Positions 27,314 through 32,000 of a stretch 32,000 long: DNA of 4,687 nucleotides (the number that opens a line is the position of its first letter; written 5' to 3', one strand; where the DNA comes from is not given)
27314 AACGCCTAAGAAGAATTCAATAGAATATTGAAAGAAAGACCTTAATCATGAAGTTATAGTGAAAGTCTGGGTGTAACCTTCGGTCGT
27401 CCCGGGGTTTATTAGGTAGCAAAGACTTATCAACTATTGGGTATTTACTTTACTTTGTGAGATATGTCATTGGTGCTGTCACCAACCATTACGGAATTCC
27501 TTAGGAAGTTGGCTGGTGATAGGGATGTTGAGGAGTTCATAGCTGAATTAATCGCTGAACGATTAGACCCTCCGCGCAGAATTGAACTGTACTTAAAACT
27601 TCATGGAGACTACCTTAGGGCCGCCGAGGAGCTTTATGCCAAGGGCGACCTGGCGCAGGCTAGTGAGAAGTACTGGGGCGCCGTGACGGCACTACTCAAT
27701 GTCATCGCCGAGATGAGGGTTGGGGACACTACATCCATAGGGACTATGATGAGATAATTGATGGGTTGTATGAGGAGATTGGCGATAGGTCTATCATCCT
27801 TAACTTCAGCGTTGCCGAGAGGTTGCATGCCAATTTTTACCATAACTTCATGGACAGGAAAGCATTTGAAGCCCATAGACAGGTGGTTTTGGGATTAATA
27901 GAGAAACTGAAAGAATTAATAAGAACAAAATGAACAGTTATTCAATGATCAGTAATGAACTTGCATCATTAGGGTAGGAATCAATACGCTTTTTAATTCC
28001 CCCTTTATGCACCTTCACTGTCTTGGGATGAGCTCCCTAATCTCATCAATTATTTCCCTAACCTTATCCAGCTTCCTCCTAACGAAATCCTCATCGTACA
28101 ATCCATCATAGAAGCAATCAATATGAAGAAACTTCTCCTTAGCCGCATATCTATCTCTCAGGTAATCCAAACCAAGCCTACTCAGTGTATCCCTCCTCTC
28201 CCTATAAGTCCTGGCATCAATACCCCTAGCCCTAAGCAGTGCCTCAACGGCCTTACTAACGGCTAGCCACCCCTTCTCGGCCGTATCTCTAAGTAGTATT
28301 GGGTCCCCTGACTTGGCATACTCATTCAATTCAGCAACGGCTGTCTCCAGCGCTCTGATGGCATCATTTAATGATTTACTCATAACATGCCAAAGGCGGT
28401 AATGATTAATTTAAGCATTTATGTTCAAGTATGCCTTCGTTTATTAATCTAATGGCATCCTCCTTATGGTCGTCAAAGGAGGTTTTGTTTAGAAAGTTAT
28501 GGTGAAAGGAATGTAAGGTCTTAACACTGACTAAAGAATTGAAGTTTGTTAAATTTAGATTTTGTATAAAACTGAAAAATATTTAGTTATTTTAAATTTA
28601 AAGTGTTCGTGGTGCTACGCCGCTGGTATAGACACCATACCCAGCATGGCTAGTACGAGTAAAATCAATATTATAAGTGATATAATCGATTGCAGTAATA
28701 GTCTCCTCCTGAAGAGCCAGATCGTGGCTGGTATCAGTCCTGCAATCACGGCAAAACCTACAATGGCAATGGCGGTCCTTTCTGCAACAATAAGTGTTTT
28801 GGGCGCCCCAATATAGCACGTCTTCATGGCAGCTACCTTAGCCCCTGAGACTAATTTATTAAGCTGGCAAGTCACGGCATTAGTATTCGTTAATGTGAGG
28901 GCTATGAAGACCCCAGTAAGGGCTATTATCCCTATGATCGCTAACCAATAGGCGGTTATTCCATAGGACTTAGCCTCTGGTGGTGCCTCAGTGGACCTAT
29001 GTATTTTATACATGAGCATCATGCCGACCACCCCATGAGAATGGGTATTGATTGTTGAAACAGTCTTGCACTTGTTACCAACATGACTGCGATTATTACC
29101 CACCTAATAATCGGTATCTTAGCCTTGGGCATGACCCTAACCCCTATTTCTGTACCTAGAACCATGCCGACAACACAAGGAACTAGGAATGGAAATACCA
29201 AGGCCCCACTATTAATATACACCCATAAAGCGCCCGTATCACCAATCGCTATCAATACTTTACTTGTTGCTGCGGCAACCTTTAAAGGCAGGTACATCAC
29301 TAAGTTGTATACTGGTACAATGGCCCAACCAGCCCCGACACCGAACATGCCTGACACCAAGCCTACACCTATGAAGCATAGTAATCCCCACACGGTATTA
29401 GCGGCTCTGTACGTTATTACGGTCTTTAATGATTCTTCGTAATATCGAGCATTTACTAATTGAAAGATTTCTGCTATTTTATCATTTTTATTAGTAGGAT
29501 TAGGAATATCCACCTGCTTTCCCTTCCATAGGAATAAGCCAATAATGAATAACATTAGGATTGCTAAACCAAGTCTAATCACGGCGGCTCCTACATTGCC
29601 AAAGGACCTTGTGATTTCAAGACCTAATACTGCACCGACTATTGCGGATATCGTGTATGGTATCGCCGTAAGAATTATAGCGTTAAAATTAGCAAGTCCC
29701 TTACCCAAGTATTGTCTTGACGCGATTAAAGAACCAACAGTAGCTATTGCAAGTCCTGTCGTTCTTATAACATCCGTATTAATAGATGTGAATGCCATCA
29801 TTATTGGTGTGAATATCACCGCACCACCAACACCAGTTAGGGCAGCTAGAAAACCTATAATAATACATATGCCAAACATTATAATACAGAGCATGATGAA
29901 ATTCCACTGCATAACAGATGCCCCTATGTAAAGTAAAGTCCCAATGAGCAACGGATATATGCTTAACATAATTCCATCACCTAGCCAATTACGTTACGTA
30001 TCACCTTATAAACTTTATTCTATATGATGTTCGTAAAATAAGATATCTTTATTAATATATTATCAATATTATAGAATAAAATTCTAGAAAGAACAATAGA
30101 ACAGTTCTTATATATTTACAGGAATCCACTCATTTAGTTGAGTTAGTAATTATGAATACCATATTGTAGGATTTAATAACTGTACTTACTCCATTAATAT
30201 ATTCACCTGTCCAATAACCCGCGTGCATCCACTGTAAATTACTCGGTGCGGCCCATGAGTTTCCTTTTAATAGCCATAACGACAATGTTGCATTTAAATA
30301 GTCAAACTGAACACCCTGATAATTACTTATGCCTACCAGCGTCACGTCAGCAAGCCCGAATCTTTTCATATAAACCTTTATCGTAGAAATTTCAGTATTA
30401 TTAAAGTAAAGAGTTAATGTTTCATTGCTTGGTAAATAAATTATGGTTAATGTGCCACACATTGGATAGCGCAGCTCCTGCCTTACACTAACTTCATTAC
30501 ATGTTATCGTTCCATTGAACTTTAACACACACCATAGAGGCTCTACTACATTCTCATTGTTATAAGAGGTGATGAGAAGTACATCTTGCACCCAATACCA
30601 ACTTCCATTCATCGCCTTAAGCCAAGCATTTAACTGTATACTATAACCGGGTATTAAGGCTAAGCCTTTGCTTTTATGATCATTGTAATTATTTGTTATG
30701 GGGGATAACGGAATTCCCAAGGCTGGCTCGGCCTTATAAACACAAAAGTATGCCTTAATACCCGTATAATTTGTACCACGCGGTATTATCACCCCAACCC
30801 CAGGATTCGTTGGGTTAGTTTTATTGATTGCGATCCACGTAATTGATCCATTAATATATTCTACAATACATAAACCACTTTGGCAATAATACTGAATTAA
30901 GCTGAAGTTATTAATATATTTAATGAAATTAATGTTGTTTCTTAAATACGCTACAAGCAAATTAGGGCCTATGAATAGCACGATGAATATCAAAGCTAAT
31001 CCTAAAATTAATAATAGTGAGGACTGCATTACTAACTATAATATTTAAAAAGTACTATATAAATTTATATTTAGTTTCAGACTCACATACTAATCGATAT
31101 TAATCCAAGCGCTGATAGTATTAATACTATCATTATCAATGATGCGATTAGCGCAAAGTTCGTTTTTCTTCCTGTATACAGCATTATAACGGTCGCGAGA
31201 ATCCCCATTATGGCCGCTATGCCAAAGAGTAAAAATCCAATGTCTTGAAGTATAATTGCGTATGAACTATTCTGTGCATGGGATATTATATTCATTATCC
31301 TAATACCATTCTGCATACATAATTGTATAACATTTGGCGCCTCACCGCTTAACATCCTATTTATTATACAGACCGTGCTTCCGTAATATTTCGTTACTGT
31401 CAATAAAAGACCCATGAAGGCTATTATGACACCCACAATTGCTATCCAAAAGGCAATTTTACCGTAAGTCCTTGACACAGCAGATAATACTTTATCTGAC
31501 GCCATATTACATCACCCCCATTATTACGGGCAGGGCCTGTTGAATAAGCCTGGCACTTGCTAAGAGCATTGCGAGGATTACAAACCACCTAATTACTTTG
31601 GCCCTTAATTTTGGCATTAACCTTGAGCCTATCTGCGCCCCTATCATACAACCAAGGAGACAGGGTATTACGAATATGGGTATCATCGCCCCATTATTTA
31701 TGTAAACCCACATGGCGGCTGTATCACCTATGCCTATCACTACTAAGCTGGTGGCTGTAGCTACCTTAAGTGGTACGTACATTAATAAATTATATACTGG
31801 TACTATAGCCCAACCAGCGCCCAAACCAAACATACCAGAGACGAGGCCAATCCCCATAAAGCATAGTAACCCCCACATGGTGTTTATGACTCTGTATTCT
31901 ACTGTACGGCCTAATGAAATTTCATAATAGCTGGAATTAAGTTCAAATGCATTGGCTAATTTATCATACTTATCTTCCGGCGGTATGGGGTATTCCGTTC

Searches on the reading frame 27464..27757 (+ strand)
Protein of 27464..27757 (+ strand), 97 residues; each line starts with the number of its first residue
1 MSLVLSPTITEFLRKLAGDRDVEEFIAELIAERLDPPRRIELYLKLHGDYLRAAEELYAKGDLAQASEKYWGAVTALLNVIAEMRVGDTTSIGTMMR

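Call 56: search_protein_families(library=pfam, proteins=[window:27464-27757:+], max_evalue=0.01)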
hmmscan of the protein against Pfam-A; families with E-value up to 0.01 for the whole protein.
window:27464-27757:+ (97 aa): 1 family
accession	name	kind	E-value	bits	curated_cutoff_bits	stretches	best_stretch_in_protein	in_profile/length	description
PF05942.16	PaREP1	-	6.1e-13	49.1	24.4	1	43-84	2-43/115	Archaeal PaREP1/PaREP8 family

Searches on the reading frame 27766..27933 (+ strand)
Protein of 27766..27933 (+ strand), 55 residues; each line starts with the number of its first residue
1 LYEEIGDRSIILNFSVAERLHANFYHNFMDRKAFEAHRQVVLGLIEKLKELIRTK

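Call 56: search_protein_families(library=pfam, proteins=[window:27766-27933:+], max_evalue=0.01)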
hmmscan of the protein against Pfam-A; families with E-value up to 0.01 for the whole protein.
window:27766-27933:+ (55 aa): 1 family
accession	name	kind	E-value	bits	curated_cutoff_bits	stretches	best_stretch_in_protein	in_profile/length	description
PF05942.16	PaREP1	-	3.4e-06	27.4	24.4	1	1-44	70-114/115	Archaeal PaREP1/PaREP8 family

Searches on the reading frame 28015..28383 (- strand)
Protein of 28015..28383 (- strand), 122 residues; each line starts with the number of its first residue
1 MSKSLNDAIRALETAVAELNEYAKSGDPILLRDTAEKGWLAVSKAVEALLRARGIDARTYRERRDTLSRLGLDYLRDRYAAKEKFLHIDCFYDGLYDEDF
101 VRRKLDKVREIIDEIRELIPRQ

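Call 20: search_protein_families(library=pfam, proteins=[window:28015-28383:-], max_evalue=0.001)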
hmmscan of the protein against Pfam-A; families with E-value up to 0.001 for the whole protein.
window:28015-28383:- (122 aa): 1 family
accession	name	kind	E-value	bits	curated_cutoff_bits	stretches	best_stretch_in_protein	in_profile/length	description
PF05942.16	PaREP1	-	0.00033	21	24.4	1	17-112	11-115/115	Archaeal PaREP1/PaREP8 family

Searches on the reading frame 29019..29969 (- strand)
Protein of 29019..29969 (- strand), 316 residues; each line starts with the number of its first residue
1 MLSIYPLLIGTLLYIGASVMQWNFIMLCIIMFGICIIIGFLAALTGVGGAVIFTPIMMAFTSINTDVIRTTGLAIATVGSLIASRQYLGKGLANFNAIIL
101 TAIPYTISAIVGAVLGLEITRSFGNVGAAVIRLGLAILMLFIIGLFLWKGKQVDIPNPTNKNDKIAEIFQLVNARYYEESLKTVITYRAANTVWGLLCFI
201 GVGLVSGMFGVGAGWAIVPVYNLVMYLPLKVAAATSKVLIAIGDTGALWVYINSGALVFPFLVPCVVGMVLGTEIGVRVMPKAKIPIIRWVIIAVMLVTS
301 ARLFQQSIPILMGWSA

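Call 20: search_protein_families(library=pfam, proteins=[window:29019-29969:-], max_evalue=0.001)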
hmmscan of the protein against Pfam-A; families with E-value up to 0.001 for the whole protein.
window:29019-29969:- (316 aa): 1 family
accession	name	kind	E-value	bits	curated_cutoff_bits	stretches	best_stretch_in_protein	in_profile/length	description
PF01925.25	TauE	-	5.2e-36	124.9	32.6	1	32-303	2-237/237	Sulfite exporter TauE/SafE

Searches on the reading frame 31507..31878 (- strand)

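Call 20: search_protein_families(library=pfam, proteins=[window:31507-31878:-], max_evalue=0.001)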
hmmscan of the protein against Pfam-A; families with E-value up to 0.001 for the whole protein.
window:31507-31878:- (123 aa): 1 family
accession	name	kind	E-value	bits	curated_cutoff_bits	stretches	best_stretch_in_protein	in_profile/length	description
PF01925.25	TauE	-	1.8e-20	74.1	32.6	1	4-111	130-237/237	Sulfite exporter TauE/SafE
